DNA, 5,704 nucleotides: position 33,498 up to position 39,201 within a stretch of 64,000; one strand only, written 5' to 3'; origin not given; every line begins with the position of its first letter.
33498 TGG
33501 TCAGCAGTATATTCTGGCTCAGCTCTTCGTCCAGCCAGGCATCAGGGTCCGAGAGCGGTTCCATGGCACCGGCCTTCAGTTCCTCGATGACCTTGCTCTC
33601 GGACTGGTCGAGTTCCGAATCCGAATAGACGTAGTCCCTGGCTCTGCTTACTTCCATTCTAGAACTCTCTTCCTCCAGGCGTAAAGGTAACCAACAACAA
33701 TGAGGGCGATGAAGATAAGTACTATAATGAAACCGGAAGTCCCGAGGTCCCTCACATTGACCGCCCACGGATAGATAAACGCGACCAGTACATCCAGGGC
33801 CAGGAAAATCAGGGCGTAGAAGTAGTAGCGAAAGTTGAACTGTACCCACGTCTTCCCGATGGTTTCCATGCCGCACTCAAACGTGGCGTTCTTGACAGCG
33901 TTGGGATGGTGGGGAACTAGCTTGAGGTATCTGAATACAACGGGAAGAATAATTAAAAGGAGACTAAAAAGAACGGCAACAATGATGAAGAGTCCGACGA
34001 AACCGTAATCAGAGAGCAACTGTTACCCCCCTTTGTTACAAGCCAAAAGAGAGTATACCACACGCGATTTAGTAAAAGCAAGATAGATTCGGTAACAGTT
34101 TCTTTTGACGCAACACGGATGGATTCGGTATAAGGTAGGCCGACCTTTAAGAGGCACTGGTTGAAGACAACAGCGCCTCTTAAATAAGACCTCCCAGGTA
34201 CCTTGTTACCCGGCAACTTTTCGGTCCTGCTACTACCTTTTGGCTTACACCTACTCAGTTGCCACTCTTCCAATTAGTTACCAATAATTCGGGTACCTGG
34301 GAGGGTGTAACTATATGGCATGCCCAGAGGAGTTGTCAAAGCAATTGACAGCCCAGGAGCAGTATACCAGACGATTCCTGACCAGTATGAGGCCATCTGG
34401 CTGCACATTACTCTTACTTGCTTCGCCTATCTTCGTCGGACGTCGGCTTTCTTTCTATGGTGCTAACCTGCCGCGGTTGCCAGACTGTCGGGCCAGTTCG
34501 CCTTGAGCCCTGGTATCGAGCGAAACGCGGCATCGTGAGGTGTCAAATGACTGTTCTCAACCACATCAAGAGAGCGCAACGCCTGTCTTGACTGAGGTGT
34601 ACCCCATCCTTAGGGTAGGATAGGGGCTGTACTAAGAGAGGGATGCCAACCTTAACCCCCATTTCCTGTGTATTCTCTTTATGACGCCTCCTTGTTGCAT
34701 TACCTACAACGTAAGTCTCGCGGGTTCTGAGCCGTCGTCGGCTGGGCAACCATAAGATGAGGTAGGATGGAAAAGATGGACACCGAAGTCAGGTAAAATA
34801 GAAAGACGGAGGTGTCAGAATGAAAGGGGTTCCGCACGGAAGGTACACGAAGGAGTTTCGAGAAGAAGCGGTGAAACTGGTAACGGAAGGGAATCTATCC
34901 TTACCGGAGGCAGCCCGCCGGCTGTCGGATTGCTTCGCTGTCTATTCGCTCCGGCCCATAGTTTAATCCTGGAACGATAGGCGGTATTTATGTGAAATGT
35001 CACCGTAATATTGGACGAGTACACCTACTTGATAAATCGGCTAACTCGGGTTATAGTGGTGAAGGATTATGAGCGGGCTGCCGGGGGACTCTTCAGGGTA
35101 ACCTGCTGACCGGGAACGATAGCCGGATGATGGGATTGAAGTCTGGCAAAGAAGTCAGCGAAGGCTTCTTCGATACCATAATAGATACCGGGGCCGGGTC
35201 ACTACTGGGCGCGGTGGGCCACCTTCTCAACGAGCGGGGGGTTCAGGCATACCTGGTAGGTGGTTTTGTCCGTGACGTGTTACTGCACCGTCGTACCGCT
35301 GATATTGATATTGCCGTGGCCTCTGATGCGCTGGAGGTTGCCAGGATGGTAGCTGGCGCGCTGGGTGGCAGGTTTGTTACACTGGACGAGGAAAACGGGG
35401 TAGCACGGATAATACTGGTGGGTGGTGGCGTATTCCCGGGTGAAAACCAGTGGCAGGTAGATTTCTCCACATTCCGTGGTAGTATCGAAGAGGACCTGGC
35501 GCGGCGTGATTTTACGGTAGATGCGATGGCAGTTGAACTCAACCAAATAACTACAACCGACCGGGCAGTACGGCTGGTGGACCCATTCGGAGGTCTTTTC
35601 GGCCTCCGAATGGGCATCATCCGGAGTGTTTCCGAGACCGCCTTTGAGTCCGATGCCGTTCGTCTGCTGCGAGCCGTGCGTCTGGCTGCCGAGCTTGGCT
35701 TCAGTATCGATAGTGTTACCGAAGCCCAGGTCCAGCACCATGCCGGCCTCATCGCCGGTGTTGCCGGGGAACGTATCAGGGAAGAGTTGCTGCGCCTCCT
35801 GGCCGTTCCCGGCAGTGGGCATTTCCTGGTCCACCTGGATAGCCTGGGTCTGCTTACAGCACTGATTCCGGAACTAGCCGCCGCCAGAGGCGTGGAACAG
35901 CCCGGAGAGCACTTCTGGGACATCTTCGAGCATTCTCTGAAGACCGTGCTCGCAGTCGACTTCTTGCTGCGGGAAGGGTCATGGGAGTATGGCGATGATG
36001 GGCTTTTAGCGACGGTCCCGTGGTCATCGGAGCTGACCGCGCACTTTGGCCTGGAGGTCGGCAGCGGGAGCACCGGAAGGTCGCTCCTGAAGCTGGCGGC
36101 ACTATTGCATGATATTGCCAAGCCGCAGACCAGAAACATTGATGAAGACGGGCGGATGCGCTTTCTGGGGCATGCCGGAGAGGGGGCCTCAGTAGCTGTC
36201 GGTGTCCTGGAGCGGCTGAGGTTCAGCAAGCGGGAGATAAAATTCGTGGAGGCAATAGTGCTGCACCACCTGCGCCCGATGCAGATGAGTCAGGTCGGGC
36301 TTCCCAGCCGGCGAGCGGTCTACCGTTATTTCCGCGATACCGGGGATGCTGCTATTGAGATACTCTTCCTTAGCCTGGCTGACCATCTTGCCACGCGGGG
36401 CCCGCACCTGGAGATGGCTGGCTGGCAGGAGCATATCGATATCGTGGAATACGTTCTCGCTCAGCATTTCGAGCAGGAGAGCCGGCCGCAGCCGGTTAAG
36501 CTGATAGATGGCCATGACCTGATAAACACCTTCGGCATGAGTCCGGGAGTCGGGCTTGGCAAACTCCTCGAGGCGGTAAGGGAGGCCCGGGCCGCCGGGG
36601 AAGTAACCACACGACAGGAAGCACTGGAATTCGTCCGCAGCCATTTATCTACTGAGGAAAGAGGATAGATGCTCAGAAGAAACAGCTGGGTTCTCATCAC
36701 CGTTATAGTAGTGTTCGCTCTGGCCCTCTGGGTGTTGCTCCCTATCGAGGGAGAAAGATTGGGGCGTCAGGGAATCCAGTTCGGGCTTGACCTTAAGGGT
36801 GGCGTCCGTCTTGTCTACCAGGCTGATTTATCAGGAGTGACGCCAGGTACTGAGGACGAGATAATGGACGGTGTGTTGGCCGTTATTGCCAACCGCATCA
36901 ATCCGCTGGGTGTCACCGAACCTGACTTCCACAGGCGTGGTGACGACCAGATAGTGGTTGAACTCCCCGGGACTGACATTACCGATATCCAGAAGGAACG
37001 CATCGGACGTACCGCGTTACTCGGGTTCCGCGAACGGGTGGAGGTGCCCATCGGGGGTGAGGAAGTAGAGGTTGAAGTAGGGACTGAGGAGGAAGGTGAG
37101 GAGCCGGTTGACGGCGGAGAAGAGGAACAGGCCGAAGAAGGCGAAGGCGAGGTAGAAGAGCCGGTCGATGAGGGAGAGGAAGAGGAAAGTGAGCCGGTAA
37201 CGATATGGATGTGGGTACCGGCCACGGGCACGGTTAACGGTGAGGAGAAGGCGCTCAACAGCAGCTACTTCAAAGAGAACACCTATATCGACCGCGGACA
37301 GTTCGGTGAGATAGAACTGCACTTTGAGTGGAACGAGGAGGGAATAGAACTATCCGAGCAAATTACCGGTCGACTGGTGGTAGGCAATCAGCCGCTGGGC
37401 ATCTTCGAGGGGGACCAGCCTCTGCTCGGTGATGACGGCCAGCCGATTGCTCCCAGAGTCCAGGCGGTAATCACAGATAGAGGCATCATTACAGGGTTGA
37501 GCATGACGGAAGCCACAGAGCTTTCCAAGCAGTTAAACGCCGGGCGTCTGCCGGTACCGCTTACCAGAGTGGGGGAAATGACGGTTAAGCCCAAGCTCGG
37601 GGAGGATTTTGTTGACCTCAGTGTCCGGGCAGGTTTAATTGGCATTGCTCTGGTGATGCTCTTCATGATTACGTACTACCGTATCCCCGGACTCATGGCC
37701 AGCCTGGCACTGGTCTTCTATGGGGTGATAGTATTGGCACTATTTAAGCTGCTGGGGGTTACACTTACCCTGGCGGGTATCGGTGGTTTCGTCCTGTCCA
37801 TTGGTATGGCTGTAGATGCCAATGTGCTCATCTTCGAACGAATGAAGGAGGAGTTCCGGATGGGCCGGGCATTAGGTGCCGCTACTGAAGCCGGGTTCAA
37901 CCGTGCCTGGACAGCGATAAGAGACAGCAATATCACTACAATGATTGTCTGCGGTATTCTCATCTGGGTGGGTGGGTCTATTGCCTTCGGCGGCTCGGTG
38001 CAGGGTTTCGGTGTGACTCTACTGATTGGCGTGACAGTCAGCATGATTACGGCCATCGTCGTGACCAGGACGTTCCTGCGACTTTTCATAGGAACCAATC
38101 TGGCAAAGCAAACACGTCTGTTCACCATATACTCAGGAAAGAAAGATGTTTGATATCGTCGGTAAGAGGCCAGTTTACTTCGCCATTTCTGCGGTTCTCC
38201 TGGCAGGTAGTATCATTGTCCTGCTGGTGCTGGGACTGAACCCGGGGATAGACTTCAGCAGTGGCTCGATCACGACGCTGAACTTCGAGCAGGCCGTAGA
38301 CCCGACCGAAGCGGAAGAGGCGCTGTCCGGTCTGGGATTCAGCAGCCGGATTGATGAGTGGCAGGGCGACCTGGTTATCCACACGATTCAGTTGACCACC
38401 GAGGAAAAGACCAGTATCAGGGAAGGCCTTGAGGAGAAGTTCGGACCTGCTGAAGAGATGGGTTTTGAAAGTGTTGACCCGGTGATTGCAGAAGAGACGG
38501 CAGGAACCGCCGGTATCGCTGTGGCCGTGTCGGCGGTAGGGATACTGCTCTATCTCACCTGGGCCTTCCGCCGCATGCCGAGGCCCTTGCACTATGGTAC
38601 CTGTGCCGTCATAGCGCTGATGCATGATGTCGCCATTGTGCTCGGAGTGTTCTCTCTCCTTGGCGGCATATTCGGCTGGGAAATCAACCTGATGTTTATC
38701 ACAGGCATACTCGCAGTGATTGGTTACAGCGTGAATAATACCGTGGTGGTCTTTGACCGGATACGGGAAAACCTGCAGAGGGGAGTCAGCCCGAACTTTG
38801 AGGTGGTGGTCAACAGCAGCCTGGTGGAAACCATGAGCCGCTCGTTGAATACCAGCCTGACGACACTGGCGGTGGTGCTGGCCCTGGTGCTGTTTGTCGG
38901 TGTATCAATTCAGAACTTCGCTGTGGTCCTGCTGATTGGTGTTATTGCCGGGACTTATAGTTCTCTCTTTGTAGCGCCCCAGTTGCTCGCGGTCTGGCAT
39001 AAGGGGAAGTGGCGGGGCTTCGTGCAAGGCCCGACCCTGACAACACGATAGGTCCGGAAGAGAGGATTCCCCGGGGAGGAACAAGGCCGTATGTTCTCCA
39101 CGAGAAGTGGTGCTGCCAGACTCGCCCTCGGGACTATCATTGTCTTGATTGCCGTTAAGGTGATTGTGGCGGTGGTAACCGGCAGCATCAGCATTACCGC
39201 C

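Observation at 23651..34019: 11-subunit nuoABCDHIJKLMN operon without nuoEFG, carrying two extra embedded small ORFs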

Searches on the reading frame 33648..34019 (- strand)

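Call 4: search_protein_families(library=pfam, max_evalue=0.1, proteins=[window:33648-34019:-])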
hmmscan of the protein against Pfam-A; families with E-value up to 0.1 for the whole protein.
window:33648-34019:- (123 aa): 3 families
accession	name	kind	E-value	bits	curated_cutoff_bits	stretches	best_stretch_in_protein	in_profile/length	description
PF00507.24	Oxidored_q4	-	5.7e-30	103.9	23.3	1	34-122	11-99/99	NADH-ubiquinone/plastoquinone oxidoreductase, chain 3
PF10726.14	DUF2518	-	0.026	14.6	25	1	66-102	14-50/145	Protein of function (DUF2518)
PF07895.16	DUF1673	-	0.084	13.2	30.4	1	7-110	79-169/204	Protein of unknown function (DUF1673)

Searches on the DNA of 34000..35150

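Call 82: search_rna_families(source=window, start=34000, end=35150, threshold=evalue, max_evalue=1)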
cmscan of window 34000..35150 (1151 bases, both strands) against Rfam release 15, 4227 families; matches with E-value up to 1: 0.
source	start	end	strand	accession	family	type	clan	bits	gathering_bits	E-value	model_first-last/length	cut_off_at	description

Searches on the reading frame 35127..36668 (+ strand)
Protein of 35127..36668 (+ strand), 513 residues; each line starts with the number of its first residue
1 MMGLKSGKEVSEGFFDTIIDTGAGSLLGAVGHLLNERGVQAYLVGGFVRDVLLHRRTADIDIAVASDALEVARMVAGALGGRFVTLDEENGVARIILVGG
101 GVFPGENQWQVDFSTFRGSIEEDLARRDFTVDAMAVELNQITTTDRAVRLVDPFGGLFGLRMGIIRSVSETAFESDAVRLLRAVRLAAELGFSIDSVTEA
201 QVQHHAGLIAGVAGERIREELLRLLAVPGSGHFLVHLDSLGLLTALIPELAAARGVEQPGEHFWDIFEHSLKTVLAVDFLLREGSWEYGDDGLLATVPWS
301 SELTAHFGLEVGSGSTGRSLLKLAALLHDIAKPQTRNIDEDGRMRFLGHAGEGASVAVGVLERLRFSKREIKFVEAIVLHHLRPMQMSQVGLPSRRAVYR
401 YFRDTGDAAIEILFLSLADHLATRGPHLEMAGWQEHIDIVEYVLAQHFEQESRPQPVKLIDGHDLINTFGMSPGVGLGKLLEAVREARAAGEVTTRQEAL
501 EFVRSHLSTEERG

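Call 13: search_protein_families(library=pfam, max_evalue=0.00001, proteins=[window:35127-36668:+])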
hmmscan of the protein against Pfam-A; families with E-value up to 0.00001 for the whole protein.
window:35127-36668:+ (513 aa): 4 families
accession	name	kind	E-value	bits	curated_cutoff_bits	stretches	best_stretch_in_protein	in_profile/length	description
PF01743.26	PolyA_pol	-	9.9e-17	61.9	23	1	41-166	1-126/126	Poly A polymerase head domain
PF12627.12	PolyA_pol_RNAbd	-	5e-13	49.1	22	1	191-252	1-62/64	Probable RNA and SrmB- binding site of polymerase A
PF01966.28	HD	-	3.7e-11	43.8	22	1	304-423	12-115/116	HD domain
PF13735.12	tRNA_NucTran2_2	-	4.7e-06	27.1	27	0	459-501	103-147/149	tRNA nucleotidyltransferase domain 2 putative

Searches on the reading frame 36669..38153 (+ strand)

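Call 13: search_protein_families(library=pfam, max_evalue=0.00001, proteins=[window:36669-38153:+])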
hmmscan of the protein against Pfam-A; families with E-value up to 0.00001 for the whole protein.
window:36669-38153:+ (494 aa): 3 families
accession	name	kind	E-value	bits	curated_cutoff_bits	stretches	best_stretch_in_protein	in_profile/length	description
PF21760.3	SecD_1st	-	4.6e-16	58.4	27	1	66-122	1-57/60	Protein translocase subunit SecDF, P1 domain, N-terminal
PF02355.23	SecD_SecF_C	-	4.4e-11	43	20.5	1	303-471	18-184/189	Protein export membrane protein SecD/SecF, C-terminal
PF22599.2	SecDF_P1_head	-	6.2e-06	26.5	27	0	209-296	34-114/114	SecDF, P1 head subdomain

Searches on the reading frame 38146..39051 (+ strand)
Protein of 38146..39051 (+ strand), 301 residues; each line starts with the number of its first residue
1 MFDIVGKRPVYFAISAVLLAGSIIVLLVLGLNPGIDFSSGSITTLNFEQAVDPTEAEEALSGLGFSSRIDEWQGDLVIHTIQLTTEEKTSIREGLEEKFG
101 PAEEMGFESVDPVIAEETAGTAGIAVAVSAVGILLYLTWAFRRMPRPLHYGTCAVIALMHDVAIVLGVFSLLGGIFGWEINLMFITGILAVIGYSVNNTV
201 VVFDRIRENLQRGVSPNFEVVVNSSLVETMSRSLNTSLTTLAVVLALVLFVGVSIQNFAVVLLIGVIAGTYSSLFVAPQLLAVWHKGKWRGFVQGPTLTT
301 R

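Call 13: search_protein_families(library=pfam, max_evalue=0.00001, proteins=[window:38146-39051:+])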
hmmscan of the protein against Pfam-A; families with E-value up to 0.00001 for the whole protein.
window:38146-39051:+ (301 aa): 2 families
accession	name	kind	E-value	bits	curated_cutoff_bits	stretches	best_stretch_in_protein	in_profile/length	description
PF02355.23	SecD_SecF_C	-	8.5e-54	182.3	20.5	1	101-286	12-188/189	Protein export membrane protein SecD/SecF, C-terminal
PF07549.19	Sec_GG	-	5.2e-06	26.3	20.3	0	24-51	1-28/28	SecD/SecF GG Motif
